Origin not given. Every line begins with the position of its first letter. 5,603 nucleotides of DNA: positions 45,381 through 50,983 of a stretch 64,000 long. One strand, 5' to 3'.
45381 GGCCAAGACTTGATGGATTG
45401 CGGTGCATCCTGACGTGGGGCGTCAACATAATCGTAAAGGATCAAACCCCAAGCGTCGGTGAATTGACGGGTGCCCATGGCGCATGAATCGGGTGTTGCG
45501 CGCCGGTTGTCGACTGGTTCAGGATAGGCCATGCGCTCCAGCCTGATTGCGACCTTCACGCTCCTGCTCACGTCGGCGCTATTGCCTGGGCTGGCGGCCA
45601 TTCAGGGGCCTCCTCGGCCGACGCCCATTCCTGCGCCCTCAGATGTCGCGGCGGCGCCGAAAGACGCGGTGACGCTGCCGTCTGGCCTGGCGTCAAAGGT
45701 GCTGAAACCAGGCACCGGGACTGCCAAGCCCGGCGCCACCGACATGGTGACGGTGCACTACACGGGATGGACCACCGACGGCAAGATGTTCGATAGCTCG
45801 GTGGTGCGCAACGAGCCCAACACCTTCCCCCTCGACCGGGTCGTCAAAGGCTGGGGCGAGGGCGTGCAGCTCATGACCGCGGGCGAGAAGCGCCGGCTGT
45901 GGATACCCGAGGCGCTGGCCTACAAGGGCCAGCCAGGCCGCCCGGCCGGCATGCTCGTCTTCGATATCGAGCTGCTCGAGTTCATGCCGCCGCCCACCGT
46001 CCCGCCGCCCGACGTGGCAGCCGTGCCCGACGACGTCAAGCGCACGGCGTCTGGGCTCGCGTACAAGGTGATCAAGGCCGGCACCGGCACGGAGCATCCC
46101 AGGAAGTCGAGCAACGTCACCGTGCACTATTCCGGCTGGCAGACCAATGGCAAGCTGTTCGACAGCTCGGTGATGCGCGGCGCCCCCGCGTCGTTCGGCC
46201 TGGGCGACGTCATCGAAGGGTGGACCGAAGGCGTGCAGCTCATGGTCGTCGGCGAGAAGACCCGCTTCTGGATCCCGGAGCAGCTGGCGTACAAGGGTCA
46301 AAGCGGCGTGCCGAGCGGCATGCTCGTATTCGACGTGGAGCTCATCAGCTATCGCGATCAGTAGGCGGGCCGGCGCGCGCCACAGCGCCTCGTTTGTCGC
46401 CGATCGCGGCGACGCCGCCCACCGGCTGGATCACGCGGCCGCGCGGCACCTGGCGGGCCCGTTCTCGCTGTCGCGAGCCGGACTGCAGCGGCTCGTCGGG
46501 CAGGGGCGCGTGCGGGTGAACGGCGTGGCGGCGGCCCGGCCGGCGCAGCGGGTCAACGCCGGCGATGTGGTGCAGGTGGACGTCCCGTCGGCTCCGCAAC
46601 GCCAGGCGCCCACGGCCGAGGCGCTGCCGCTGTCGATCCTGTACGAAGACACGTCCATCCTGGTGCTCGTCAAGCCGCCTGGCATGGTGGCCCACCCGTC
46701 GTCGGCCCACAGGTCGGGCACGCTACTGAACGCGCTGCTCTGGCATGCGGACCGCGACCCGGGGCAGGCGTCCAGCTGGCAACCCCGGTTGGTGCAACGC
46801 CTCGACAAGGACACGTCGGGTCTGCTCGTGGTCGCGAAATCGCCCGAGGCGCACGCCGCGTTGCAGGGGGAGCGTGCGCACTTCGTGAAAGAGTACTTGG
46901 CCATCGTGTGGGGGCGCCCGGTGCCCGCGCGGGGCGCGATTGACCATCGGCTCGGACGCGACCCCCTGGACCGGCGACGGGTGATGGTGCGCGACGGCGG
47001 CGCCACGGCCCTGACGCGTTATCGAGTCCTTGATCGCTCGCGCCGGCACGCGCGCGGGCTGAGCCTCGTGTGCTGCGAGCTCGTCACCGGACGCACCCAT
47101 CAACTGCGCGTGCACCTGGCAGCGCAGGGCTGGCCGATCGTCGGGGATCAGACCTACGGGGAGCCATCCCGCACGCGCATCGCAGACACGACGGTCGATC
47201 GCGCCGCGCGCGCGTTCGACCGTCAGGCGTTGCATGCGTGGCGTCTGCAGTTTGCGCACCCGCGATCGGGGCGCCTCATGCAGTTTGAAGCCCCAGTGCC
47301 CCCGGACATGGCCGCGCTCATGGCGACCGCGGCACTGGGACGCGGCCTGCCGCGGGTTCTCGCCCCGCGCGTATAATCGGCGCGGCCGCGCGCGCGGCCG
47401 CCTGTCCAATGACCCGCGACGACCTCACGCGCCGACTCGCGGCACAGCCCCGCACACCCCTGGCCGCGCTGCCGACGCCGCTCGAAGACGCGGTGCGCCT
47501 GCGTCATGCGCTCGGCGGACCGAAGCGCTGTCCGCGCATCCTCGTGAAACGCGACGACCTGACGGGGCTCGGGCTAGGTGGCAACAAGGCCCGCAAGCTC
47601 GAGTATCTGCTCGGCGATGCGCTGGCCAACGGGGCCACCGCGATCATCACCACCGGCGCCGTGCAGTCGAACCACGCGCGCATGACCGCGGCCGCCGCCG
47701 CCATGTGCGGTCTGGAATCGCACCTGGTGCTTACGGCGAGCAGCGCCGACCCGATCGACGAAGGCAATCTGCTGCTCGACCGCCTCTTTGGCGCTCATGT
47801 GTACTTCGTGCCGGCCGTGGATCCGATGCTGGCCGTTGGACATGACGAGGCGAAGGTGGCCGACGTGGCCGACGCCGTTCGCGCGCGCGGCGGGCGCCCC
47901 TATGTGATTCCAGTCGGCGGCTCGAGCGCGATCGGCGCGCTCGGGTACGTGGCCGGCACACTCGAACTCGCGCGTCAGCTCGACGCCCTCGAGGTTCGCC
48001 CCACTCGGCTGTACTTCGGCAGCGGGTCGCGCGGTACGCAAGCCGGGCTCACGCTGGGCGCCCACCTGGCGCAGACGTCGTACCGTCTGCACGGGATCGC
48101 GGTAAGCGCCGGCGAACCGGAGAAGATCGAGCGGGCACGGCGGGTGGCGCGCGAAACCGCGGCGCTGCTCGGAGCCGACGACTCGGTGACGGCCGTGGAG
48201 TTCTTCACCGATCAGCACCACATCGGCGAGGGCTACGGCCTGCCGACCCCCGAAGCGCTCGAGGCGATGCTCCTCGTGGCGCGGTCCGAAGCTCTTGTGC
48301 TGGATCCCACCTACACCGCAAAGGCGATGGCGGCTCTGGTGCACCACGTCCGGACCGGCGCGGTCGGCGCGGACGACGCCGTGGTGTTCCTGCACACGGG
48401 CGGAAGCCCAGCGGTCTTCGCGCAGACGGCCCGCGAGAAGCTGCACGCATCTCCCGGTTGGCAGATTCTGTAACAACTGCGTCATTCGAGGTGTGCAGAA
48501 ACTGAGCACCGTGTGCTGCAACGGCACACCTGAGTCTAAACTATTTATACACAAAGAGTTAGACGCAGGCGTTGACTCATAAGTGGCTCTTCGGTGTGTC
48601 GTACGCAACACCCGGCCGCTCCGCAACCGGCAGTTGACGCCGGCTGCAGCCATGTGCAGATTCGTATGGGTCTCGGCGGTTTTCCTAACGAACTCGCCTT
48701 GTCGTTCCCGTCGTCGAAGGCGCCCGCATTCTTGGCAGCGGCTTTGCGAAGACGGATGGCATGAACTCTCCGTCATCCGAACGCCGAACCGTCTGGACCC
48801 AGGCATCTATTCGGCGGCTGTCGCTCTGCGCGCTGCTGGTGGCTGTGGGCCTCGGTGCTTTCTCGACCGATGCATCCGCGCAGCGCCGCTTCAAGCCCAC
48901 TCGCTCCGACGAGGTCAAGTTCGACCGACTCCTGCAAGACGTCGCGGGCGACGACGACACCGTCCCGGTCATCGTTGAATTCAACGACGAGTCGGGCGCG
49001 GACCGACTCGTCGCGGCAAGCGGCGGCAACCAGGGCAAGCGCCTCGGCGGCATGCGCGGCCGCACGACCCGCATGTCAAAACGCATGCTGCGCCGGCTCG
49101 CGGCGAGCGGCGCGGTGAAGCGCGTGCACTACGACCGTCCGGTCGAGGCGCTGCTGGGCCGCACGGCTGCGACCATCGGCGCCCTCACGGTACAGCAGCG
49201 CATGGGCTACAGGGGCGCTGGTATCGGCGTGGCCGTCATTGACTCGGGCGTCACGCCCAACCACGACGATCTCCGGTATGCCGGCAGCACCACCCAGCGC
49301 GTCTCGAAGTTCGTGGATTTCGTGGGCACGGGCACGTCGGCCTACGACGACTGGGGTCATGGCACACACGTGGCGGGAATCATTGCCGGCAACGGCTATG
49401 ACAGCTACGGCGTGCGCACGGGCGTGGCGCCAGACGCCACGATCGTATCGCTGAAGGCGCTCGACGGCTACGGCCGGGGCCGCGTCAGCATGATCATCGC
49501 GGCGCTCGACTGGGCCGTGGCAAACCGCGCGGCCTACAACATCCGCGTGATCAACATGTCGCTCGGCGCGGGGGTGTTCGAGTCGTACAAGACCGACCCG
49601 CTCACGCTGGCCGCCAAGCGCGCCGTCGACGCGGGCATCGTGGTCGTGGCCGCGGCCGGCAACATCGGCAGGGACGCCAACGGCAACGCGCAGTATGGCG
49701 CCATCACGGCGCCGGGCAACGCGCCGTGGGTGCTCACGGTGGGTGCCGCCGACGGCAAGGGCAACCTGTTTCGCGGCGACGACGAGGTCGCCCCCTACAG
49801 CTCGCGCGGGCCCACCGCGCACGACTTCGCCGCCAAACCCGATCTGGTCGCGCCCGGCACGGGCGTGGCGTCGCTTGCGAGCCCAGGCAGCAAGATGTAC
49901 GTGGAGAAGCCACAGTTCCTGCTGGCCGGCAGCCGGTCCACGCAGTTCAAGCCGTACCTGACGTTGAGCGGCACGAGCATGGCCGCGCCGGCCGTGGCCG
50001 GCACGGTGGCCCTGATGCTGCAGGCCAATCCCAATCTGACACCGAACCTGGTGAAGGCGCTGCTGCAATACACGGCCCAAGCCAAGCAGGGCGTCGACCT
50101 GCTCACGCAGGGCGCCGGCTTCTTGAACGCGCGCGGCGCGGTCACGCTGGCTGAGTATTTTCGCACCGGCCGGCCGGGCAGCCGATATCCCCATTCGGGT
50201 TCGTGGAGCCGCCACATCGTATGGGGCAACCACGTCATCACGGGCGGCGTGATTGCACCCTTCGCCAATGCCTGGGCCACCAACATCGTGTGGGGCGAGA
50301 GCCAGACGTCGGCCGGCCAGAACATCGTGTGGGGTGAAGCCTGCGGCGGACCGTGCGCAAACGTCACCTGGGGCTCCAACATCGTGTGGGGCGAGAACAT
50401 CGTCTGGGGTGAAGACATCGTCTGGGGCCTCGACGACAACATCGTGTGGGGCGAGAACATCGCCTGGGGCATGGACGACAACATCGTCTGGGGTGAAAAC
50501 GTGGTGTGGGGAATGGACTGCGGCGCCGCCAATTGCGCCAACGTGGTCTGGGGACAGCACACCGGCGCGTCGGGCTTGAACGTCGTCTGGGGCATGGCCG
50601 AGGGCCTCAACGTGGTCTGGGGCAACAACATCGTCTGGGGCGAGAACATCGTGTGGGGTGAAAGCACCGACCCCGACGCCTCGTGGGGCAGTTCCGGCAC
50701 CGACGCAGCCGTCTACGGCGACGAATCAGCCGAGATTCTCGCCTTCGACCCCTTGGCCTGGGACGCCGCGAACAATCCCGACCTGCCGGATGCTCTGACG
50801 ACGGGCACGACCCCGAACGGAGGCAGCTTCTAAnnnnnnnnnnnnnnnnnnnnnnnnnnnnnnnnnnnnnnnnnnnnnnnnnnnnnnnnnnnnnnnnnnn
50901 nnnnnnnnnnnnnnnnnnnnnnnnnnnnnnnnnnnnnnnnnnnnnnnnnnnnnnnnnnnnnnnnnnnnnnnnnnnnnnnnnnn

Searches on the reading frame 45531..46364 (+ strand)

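Call 10: search_protein_families(library=ncbifam, proteins=[window:45531-46364:+], max_evalue=0.00001)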
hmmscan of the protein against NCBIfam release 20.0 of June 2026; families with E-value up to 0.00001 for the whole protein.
window:45531-46364:+ (277 aa): 3 families
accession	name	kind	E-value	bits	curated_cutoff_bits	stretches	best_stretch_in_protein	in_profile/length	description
NF008150.0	PRK10902.1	equivalog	1.8e-51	175.1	215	2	167-273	139-247/271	FKBP-type peptidyl-prolyl cis-trans isomerase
NF008602.0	PRK11570.1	subfamily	1.9e-50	171.6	198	2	166-272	94-203/206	FKBP-type peptidyl-prolyl cis-trans isomerase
NF053689.1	BamJ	equivalog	9.1e-45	153.2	100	2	170-271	74-184/184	BamJ family beta-barrel-assembly machinery protein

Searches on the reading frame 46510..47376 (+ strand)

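Call 10: search_protein_families(library=ncbifam, proteins=[window:46510-47376:+], max_evalue=0.00001)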
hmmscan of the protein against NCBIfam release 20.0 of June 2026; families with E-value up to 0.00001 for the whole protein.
window:46510-47376:+ (288 aa): 6 families
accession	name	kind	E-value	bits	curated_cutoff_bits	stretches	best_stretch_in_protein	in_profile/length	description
TIGR00005.1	rluA_subfam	subfamily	1.3e-67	228.2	192.7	1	3-272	35-295/298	RluA family pseudouridine synthase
NF008385.0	PRK11180.1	equivalog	8.2e-59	199.6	351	1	2-272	46-310/325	23S rRNA pseudouridine(1911/1915/1917) synthase RluD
NF008249.0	PRK11025.1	equivalog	1.2e-30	106.5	378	1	36-270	88-309/317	23S rRNA pseudouridine(955/2504/2580) synthase RluC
NF007543.0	PRK10158.1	equivalog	3.6e-28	98.7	286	1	41-263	14-217/219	bifunctional tRNA pseudouridine(32) synthase/23S rRNA pseudouridine(746) synthase RluA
NF008321.0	PRK11112.1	equivalog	7.7e-22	77.8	328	1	41-268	2-228/257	tRNA pseudouridine(65) synthase TruC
TIGR01621.1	RluA-like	hypoth_equivalog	6.2e-18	64.8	222.3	1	41-249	2-184/217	TIGR01621 family pseudouridine synthase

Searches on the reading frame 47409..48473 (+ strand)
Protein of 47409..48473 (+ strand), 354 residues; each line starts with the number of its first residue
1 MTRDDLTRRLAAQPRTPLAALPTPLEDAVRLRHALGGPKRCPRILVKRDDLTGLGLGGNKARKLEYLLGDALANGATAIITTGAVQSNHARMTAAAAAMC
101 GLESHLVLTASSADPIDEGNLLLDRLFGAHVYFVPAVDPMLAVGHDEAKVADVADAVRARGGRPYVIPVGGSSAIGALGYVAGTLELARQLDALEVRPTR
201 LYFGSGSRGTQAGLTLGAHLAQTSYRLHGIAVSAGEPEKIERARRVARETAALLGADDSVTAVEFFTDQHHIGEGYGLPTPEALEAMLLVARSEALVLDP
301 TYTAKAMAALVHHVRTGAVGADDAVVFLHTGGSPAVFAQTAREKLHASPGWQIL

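Call 10: search_protein_families(library=ncbifam, proteins=[window:47409-48473:+], max_evalue=0.00001)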
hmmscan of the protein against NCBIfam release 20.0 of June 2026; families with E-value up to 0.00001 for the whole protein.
window:47409-48473:+ (354 aa): 8 families
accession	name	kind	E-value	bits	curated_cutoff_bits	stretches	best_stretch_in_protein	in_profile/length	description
NF052482.1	sulfolyase_CuyA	equivalog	4.1e-98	328.3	450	1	10-340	3-328/332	D-cysteate sulfo-lyase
NF052537.1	CoM_syn_XcbE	exception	2.4e-86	289.9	450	1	10-338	3-322/322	coenzyme M biosynthesis enzyme XcbE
TIGR01275.1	ACC_deam_rel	subfamily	2.6e-77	260.2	289.4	1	18-341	3-319/321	pyridoxal phosphate-dependent enzymes, D-cysteine desulfhydrase family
NF003030.0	PRK03910.1-3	equivalog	7e-73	245.7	429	1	4-340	4-332/338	D-cysteine desulfhydrase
NF003032.0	PRK03910.1-5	equivalog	1.2e-67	228.5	469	1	6-339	3-326/330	D-cysteine desulfhydrase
NF003029.0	PRK03910.1-1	equivalog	2.9e-63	214.2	610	1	9-339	5-324/328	D-cysteine desulfhydrase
NF010646.0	PRK14045.1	equivalog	2.3e-62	211.2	550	1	10-338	9-320/329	1-aminocyclopropane-1-carboxylate deaminase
TIGR01274.1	ACC_deam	equivalog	5.1e-54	183.7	392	1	11-338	3-329/337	1-aminocyclopropane-1-carboxylate deaminase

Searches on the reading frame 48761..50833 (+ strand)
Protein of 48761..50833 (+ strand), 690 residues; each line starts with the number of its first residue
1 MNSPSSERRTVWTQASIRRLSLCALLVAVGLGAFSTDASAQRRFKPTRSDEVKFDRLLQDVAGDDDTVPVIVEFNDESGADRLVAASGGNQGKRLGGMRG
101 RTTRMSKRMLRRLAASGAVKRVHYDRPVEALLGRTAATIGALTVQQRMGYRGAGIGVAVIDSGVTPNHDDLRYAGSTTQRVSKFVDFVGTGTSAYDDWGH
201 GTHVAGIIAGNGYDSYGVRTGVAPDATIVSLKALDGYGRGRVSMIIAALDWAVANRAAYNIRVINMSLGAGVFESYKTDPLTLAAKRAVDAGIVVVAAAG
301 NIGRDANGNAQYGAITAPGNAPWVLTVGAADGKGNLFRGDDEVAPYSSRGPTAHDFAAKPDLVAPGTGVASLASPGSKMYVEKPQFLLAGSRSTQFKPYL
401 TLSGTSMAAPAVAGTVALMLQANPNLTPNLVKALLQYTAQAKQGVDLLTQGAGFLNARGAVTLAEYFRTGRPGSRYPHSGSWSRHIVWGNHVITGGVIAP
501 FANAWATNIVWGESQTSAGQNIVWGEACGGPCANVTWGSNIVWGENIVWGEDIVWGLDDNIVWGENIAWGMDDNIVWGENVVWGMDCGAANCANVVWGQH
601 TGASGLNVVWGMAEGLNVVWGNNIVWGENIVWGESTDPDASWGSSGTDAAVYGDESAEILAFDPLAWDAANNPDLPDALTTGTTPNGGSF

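Call 10: search_protein_families(library=ncbifam, proteins=[window:48761-50833:+], max_evalue=0.00001)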
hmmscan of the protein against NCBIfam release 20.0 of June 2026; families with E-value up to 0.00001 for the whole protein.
window:48761-50833:+ (690 aa): 8 families
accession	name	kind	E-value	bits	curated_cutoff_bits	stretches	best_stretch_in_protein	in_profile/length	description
TIGR03921.1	T7SS_mycosin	equivalog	6.3e-45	153.8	278.75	1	151-470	11-294/353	type VII secretion-associated serine protease mycosin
NF033595.1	denti_PrtP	equivalog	5.1e-22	78.2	300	2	264-453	342-492/606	dentilisin complex serine proteinase subunit PrtP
NF049966.1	QH_SP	equivalog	1.2e-18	67.3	165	1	157-303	2-126/219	subtilisin-like serine protease QhpE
NF042956.1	IteS_antiphage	equivalog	1.2e-17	63.5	900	1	102-440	204-534/747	S8 family anti-phage peptidase IteS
NF040809.1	germ_prot_CspBA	exception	6.4e-11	40.6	1250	1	194-305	718-827/1099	bifunctional germination protease/germinant receptor pseudoprotease CspBA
NF040553.1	SGO_0316_fam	subfamily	3.6e-09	34.9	1400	1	196-305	356-467/1486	SGO_0316/SGO_0317 family LPXTG-anchored serine peptidase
TIGR03895.1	protease_PatA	subfamily_domain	2.6e-07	29.8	421.05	0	200-338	1-127/606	PatA/PatG family cyanobactin maturation protease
NF040808.2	CspC_non_triad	exception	2.7e-06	26.1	675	0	191-304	160-279/556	bile acid germinant receptor pseudoprotease CspC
